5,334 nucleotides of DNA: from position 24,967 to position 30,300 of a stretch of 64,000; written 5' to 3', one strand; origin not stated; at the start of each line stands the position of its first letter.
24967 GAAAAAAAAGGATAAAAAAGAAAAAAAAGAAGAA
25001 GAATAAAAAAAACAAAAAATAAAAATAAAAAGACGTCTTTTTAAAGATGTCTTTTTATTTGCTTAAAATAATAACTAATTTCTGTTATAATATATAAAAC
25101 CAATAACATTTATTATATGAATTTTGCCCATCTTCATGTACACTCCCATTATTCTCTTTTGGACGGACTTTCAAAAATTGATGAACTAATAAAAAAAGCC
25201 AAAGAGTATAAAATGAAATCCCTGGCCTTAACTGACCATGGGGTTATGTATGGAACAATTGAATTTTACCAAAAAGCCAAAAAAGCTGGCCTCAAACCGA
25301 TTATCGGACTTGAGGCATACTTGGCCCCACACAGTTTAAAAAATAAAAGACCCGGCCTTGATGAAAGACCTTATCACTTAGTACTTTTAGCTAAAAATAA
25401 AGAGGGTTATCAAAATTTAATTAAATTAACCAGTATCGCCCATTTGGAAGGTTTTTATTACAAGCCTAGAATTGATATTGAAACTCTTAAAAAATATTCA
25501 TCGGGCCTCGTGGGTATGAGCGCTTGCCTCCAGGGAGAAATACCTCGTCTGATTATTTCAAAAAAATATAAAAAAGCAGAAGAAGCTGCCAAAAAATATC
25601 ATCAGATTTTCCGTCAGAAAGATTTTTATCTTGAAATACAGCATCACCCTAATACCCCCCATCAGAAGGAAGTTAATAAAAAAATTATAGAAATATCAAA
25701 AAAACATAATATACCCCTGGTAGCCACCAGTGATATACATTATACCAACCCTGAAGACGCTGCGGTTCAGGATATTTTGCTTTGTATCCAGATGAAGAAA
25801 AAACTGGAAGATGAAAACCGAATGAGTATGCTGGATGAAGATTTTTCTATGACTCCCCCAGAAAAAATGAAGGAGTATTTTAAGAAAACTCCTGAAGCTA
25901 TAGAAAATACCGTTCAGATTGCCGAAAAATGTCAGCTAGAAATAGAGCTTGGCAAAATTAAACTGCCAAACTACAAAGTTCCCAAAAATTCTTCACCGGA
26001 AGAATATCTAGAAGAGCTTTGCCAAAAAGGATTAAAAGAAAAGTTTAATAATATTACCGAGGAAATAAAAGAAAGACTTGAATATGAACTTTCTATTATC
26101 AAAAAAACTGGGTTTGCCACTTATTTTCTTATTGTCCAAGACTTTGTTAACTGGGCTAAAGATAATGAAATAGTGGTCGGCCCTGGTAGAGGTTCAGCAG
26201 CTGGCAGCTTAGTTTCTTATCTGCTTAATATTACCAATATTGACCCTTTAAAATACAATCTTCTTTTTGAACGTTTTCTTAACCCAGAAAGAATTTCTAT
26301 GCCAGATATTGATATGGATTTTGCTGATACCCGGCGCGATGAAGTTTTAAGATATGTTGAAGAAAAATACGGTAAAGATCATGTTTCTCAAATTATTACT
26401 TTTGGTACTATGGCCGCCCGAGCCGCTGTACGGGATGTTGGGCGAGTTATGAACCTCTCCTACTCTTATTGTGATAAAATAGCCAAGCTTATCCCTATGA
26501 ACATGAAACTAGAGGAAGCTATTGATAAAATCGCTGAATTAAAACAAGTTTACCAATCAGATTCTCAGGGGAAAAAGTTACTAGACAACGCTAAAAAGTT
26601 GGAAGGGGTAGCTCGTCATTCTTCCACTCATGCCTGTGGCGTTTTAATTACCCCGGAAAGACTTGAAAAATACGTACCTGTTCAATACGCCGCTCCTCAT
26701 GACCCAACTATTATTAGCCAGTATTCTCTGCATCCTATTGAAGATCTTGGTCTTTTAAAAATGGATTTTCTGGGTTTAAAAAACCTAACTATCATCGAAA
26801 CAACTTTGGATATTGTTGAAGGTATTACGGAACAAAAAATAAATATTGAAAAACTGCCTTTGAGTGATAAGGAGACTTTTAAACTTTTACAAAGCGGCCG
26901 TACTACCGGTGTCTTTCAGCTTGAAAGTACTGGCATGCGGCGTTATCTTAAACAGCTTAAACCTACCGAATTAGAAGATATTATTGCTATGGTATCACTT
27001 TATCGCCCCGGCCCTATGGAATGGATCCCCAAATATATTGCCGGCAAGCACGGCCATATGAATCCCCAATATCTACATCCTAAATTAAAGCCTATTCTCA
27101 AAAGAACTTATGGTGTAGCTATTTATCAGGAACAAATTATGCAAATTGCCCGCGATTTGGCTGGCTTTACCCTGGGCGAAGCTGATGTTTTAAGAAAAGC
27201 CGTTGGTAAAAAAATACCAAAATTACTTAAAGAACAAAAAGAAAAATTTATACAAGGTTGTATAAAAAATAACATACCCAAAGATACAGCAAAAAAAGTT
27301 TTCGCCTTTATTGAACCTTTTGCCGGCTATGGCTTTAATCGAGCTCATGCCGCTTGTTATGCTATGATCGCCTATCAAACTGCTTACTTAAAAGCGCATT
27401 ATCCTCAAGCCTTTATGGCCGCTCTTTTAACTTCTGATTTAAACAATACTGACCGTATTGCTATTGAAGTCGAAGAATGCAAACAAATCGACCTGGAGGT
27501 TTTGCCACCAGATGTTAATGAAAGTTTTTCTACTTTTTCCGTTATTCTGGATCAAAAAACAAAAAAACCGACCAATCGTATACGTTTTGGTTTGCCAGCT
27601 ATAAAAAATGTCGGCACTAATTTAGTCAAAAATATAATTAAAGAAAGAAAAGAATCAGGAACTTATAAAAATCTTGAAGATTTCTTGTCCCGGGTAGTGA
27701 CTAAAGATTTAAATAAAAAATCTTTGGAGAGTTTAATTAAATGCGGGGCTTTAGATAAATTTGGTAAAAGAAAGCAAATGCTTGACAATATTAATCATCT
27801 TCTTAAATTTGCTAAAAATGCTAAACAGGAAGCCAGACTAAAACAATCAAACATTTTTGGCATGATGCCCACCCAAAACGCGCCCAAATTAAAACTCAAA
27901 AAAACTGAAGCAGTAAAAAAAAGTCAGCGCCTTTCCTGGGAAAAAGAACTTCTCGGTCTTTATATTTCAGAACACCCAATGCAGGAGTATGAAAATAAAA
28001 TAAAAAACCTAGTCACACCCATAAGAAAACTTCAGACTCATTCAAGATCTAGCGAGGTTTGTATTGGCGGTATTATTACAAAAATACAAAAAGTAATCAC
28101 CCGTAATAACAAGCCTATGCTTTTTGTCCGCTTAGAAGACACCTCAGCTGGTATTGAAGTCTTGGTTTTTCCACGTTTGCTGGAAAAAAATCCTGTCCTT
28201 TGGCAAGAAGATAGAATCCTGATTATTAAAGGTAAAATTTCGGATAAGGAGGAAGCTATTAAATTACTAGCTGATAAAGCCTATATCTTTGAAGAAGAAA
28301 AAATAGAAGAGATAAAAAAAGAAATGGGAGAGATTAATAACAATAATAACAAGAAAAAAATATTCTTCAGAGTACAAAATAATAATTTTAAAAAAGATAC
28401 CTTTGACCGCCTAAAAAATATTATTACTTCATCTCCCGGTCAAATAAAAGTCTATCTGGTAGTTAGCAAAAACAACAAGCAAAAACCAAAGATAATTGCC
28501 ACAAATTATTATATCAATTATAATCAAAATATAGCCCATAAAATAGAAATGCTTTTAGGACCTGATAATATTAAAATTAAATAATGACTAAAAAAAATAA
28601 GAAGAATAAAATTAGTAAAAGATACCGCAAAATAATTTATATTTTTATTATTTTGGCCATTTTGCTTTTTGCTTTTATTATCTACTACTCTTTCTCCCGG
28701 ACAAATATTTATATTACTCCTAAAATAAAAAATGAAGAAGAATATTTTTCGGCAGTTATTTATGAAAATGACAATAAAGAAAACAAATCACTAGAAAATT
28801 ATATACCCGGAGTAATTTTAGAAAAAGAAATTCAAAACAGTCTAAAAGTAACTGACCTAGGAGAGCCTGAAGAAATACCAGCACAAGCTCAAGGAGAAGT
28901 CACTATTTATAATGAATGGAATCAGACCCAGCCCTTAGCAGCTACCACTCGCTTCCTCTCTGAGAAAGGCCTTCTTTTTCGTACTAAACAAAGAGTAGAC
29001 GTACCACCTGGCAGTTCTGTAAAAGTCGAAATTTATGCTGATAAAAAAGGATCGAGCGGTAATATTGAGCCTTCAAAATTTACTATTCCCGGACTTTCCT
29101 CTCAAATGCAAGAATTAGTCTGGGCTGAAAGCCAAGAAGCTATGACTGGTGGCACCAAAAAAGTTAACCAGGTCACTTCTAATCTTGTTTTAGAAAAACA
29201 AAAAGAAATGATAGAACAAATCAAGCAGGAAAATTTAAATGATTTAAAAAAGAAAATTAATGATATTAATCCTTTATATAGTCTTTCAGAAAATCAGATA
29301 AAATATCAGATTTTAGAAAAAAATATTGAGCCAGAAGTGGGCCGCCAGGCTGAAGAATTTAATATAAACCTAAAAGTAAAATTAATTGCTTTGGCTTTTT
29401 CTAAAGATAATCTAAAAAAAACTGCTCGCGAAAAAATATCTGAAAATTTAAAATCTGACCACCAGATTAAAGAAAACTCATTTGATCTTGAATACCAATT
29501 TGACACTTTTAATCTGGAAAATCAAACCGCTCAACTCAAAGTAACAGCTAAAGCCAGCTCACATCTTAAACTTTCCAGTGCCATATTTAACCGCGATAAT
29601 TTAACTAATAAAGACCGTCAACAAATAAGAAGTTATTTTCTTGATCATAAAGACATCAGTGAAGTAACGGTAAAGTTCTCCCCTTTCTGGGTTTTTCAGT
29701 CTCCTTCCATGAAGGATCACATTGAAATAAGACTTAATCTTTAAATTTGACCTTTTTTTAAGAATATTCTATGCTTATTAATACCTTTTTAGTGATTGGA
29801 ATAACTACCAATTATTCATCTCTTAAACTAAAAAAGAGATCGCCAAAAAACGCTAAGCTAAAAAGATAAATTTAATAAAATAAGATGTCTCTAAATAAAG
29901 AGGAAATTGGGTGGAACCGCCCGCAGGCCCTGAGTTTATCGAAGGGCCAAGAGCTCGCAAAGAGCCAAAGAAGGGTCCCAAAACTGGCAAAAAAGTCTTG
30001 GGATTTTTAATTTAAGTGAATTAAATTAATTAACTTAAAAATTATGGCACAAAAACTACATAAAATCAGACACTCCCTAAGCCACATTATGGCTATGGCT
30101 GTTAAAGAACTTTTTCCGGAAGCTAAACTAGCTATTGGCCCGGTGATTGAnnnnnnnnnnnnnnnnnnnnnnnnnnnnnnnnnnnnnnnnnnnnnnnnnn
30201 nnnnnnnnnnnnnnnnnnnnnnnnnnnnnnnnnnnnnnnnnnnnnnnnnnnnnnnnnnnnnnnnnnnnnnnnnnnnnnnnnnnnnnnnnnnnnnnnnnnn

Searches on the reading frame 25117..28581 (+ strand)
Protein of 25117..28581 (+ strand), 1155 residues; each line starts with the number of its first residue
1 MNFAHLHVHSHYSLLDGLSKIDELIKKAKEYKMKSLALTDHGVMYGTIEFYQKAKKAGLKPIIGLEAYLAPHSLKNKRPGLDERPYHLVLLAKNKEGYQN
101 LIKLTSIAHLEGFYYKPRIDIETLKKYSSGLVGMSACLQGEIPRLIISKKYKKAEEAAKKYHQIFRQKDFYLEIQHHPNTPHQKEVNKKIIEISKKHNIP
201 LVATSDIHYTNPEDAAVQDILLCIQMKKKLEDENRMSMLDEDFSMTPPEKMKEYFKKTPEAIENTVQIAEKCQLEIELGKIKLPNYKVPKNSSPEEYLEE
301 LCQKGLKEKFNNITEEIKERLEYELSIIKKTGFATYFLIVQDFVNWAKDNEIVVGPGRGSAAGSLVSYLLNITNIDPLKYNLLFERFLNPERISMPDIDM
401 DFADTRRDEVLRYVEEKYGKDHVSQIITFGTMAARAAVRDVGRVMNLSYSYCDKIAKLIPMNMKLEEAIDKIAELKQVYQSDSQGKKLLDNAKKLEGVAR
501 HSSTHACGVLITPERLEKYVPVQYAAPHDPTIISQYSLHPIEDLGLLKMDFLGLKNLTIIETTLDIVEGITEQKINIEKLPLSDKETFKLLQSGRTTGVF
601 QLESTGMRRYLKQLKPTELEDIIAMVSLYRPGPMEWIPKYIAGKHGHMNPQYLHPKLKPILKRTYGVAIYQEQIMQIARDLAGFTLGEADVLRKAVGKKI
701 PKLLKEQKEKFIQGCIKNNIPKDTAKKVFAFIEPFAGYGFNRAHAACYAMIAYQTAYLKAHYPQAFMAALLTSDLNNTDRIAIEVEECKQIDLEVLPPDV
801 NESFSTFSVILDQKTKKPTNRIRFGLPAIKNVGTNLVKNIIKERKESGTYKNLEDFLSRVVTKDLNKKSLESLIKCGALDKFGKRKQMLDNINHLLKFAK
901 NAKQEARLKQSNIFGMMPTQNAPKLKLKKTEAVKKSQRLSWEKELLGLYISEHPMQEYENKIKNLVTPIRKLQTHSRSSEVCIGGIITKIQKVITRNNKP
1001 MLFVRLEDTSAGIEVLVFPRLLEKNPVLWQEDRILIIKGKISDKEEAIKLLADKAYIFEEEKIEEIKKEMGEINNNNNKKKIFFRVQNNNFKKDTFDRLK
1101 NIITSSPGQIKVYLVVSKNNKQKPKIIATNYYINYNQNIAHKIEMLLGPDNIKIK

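Call 21: search_protein_families(library=pfam, proteins=[window:25117-28581:+], max_evalue=0.001)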
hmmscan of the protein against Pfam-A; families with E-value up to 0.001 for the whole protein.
window:25117-28581:+ (1155 aa): 5 families
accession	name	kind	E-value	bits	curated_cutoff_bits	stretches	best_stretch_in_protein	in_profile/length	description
PF07733.18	DNA_pol3_alpha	-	1.7e-106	356.1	23.9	1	296-553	1-260/260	Bacterial DNA polymerase III alpha NTPase domain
PF17657.6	DNA_pol3_finger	-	4.8e-64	215.1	22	1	556-719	1-166/166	Bacterial DNA polymerase III alpha subunit finger domain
PF02811.25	PHP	-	8.7e-61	205.5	26.4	1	5-177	1-164/164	PHP domain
PF14579.12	HHH_6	-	2.3e-27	95.5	25.6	1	793-887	2-88/90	Helix-hairpin-helix motif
PF01336.31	tRNA_anti-codon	-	5e-08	33.2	27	1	981-1055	1-72/75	OB-fold nucleic acid binding domain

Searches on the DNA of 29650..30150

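Call 83: search_rna_families(source=window, start=29650, end=30150, threshold=evalue, max_evalue=1)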
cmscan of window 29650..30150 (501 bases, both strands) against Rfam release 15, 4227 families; matches with E-value up to 1: 2.
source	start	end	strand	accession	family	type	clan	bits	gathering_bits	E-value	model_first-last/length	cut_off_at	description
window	29783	29935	+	RF00230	T-box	Cis-reg; leader;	-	25.7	93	0.00083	1-219/219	no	T-box leader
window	29928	30075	+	RF01441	S_pombe_snR46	Gene; snRNA; snoRNA; HACA-box;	CL00021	19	60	0.95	1-168/168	no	small nulceolar RNA snR46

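Call 84: search_rna_families(source=window, start=29745, end=30050, threshold=evalue, max_evalue=0.1, show_alignments=1)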
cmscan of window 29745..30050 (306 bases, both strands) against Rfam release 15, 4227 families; matches with E-value up to 0.1: 1.
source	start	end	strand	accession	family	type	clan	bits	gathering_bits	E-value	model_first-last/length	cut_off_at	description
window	29783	29935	+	RF00230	T-box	Cis-reg; leader;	-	25.7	93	0.0005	1-219/219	no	T-box leader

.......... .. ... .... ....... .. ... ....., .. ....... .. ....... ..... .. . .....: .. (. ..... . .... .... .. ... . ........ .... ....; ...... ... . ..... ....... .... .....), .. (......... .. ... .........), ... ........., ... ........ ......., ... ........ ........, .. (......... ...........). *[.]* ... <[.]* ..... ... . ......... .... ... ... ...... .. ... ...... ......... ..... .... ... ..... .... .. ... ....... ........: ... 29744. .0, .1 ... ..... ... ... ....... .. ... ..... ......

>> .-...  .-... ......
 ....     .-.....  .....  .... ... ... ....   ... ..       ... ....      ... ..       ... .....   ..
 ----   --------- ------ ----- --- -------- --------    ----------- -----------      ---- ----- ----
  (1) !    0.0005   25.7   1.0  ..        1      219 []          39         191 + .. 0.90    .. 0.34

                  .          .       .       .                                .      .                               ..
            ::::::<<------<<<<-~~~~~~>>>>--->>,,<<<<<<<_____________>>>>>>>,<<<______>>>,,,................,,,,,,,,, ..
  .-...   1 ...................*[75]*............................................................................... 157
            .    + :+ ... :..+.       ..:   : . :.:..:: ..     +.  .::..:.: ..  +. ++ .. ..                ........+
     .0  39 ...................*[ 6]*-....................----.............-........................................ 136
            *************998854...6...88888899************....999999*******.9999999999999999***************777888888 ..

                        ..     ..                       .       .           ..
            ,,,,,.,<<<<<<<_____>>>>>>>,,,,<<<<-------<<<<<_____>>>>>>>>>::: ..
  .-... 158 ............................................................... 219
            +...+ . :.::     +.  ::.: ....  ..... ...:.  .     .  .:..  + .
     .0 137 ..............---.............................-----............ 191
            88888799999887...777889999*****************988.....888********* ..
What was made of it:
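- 29783..30008 (+): T-box-like leader of thrS. It has a short stem I whose loop AAUAACUA holds ACU (a Thr codon), the core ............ at 29909-29920, and a terminator hairpin plus U5 at 29976-30008. It is relevant only if the peptidase gene is co-transcribed with thrS. calls 83, 84 (Rfam RF00230, 25.7 bits, gathering score 93, E 5e-4 in 306 nt), 86 (core unique in the window, 0 of 100 shuffles), 87
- On T-box leader (RF00230) upstream of thrS: 25.7 bits against 93 (call 84).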
